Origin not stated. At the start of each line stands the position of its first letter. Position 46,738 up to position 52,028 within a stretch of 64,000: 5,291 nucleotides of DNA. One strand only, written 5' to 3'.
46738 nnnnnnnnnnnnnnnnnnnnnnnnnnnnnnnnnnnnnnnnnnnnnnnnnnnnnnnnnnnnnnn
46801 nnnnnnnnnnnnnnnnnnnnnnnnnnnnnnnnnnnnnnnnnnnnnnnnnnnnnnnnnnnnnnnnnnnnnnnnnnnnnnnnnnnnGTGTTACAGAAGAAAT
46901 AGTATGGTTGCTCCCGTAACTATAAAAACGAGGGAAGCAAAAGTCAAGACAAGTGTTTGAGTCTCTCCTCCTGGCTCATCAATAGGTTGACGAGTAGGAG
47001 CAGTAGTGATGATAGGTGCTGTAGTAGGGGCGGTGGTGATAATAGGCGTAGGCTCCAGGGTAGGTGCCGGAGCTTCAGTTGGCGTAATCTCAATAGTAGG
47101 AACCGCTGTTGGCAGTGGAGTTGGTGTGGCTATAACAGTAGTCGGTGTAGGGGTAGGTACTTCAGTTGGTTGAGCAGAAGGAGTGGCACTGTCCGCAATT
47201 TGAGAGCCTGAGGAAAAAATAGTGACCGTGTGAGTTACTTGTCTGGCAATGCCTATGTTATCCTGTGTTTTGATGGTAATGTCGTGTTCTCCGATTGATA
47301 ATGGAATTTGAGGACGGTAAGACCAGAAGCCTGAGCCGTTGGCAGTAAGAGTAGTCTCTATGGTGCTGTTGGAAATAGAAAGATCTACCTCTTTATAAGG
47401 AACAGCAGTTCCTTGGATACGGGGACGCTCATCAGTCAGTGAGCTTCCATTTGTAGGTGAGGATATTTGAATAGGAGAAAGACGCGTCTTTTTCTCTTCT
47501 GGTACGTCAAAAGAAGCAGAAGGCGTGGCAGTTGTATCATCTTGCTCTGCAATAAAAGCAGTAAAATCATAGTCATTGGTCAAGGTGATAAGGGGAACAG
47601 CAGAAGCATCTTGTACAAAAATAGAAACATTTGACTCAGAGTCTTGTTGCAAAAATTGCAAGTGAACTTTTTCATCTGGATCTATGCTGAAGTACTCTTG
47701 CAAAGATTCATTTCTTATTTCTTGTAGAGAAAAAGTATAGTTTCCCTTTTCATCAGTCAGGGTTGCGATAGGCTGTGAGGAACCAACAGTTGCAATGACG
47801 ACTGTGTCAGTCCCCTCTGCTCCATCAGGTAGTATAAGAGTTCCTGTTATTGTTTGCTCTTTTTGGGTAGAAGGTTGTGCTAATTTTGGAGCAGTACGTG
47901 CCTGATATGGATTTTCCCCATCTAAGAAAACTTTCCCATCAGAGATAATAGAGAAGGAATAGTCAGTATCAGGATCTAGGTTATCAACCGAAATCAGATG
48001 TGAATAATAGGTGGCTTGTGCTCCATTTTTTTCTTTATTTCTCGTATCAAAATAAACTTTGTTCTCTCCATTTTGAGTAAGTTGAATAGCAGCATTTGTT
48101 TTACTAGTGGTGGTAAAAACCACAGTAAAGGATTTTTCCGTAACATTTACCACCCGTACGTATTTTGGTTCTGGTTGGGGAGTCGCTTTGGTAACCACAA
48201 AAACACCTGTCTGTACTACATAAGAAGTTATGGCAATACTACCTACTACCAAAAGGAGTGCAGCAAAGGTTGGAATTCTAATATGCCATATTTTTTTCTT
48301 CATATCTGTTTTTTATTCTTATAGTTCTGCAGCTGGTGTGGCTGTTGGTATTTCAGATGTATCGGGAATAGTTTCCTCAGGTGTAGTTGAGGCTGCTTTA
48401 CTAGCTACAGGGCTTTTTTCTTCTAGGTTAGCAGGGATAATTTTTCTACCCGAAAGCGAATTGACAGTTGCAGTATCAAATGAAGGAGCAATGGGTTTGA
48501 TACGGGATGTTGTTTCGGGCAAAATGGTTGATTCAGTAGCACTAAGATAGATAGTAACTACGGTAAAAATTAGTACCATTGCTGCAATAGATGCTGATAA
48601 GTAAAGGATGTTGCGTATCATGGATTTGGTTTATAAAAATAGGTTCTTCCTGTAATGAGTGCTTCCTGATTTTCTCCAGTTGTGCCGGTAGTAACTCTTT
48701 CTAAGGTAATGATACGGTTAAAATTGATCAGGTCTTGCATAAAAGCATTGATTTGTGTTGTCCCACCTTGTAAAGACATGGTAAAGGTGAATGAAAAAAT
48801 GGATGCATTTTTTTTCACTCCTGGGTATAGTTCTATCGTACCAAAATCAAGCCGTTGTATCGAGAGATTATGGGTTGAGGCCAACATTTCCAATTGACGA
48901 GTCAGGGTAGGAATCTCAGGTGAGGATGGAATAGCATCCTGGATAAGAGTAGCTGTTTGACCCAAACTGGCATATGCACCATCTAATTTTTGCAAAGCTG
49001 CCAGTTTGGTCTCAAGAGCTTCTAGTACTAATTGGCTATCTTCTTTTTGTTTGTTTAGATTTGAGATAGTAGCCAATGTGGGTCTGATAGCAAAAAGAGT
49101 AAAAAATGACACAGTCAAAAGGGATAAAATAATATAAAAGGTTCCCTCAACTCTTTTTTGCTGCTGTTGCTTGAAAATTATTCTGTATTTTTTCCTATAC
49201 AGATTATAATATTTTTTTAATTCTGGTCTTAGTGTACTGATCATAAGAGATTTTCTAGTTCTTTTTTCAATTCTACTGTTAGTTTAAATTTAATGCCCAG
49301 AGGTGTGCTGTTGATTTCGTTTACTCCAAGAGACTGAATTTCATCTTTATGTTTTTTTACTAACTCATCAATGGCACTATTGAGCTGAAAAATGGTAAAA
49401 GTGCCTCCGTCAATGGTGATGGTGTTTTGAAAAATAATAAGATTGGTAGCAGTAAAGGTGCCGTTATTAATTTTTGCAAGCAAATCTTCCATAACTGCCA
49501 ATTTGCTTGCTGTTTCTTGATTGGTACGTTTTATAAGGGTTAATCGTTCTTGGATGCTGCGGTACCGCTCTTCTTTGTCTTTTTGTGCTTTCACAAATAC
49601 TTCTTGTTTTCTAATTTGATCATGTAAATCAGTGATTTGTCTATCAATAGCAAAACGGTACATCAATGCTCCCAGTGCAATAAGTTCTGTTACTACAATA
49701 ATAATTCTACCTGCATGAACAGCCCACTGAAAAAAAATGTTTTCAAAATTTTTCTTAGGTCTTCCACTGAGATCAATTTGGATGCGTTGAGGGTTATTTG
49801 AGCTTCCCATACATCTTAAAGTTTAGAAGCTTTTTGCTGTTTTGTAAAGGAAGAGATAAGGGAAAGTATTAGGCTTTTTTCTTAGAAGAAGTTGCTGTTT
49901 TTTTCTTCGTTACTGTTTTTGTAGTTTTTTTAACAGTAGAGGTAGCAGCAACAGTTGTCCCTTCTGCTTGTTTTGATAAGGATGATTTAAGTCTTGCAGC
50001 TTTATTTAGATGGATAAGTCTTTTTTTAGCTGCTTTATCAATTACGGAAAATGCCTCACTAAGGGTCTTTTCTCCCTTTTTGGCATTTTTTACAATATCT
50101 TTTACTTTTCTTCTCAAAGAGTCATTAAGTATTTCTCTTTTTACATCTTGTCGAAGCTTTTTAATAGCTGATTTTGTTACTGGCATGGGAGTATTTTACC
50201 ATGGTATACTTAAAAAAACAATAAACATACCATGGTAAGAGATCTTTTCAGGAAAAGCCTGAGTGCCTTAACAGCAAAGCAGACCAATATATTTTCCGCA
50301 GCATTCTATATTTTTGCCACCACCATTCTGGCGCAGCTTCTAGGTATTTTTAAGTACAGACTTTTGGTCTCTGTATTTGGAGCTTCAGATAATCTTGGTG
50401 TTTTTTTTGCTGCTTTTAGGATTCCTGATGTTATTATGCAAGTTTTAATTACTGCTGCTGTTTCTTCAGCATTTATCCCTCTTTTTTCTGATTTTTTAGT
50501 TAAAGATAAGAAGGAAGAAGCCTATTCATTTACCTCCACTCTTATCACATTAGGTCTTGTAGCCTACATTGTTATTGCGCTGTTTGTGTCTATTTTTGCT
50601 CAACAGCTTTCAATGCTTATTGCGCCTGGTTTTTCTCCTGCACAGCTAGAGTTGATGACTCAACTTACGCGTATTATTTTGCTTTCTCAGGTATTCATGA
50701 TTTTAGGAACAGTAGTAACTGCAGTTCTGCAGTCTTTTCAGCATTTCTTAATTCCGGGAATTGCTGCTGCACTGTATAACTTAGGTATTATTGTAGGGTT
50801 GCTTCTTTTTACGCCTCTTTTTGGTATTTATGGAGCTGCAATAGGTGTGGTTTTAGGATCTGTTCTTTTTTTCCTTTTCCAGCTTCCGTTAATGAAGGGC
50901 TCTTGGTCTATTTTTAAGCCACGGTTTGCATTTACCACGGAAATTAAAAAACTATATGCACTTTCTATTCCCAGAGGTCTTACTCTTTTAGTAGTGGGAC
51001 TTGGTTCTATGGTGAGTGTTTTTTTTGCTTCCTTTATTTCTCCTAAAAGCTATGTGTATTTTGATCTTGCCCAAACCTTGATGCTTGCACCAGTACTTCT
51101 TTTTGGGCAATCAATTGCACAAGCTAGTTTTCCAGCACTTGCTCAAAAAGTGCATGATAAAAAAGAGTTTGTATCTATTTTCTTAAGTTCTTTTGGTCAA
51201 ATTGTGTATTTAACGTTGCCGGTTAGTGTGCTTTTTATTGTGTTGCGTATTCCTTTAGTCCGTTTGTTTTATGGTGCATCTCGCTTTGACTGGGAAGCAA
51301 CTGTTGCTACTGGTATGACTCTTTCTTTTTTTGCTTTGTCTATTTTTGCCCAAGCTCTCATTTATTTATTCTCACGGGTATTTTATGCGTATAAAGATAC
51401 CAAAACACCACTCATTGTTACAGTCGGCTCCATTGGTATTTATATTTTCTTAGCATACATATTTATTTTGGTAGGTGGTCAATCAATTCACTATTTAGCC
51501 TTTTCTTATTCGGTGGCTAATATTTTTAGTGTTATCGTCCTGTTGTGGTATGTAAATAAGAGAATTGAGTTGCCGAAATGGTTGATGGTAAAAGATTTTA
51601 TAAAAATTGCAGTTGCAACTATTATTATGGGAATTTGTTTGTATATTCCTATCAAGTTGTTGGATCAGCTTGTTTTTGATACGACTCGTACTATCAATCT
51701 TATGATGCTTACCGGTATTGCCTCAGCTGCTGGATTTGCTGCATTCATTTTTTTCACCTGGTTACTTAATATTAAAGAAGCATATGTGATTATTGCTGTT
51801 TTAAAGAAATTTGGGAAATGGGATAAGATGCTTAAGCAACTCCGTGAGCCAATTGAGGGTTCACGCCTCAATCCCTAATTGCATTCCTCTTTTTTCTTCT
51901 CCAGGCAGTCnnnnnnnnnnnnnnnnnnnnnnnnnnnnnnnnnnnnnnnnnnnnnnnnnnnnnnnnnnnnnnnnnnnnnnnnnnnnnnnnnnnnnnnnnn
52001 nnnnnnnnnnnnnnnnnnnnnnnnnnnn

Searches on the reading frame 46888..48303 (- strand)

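Call 7: search_protein_families(library=pfam, proteins=[window:46888-48303:-], max_evalue=0.01)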
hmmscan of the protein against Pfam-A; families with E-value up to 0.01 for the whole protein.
window:46888-48303:- (471 aa): 4 families
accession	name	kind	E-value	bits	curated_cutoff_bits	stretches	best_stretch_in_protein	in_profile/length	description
PF19077.6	Big_13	-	2.7e-06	28.2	27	1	290-362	25-100/102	Bacterial Ig-like domain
PF16656.11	Pur_ac_phosph_N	-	3.5e-06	27.9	30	1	49-124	6-83/93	Purple acid Phosphatase, N-terminal domain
PF00041.27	fn3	-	0.0014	19.2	25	1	45-120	2-67/84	Fibronectin type III domain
PF09136.16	Glucodextran_B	-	0.0089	16.4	27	1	279-361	4-80/83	Glucodextranase, domain B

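Call 22: search_protein_families(library=ncbifam, proteins=[window:46888-48303:-], max_evalue=0.001)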
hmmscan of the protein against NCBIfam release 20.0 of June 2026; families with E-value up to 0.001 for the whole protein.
window:46888-48303:- (471 aa): 1 family
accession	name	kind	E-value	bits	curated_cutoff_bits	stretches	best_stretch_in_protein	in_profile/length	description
NF040520.1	Ig_like_BLP2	equivalog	7e-05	21.2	750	1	284-361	530-606/730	Ig-like repeat protein Blp2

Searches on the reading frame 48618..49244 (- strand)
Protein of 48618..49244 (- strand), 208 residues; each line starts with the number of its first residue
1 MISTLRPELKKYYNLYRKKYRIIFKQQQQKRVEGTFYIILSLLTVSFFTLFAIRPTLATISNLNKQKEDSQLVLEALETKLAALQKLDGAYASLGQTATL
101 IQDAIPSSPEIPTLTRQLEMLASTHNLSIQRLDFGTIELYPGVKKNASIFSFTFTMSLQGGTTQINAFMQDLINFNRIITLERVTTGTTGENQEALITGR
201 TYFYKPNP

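Call 7: search_protein_families(library=pfam, proteins=[window:48618-49244:-], max_evalue=0.01)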
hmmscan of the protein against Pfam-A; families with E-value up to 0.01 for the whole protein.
window:48618-49244:- (208 aa): 1 family
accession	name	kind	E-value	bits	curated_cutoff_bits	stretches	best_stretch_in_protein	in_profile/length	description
PF04350.18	PilO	-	2.7e-09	37.7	22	1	62-197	3-136/145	Pilus assembly protein, PilO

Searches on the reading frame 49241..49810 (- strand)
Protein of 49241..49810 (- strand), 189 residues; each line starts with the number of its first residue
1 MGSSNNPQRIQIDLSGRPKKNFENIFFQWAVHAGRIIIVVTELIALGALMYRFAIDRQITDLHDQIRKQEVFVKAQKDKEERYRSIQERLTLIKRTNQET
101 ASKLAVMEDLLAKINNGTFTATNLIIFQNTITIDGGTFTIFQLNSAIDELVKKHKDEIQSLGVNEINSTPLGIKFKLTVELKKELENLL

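Call 7: search_protein_families(library=pfam, proteins=[window:49241-49810:-], max_evalue=0.01)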
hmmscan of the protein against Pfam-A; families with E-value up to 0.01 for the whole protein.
window:49241-49810:- (189 aa): 1 family
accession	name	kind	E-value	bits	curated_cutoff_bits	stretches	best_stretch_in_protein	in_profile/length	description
PF13093.11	FTA4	-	0.0024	18.2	24.8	1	55-131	98-176/199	Kinetochore complex Fta4 of Sim4 subunit, or CENP-50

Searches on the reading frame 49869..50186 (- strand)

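Call 12: search_protein_families(library=pfam, proteins=[window:49869-50186:-], max_evalue=0.001)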
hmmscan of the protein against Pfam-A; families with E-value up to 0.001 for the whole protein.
window:49869-50186:- (105 aa): 1 family
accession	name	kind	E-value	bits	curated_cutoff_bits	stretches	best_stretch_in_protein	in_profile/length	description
PF01649.23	Ribosomal_S20p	-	4.9e-13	50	29.5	1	4-73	3-81/83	Ribosomal protein S20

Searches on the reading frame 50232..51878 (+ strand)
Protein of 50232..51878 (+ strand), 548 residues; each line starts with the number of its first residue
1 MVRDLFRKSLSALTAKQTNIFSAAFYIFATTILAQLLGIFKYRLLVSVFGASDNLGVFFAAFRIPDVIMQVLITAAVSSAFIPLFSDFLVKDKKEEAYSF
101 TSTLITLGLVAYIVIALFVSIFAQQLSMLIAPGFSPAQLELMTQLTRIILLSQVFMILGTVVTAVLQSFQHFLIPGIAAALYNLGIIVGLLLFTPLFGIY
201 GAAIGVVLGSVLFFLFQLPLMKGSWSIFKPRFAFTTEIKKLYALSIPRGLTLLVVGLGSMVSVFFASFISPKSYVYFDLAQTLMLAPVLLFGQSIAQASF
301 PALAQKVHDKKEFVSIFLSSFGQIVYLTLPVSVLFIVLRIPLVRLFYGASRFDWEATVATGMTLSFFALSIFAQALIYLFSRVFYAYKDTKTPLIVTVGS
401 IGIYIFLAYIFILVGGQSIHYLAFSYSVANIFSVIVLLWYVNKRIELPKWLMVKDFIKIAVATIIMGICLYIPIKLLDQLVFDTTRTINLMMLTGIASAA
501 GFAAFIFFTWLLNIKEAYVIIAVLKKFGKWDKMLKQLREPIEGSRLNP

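Call 7: search_protein_families(library=pfam, proteins=[window:50232-51878:+], max_evalue=0.01)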
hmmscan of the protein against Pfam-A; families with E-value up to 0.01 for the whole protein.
window:50232-51878:+ (548 aa): 3 families
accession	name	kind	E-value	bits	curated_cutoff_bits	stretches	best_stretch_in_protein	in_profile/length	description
PF03023.19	MurJ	-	3e-72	244.1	27.4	1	46-476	2-435/451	Lipid II flippase MurJ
PF13440.11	Polysacc_synt_3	-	6.6e-11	42.4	23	1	95-349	41-286/293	Polysaccharide biosynthesis protein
PF01554.23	MatE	-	3.2e-06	27.4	24.9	2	44-184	18-154/161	MatE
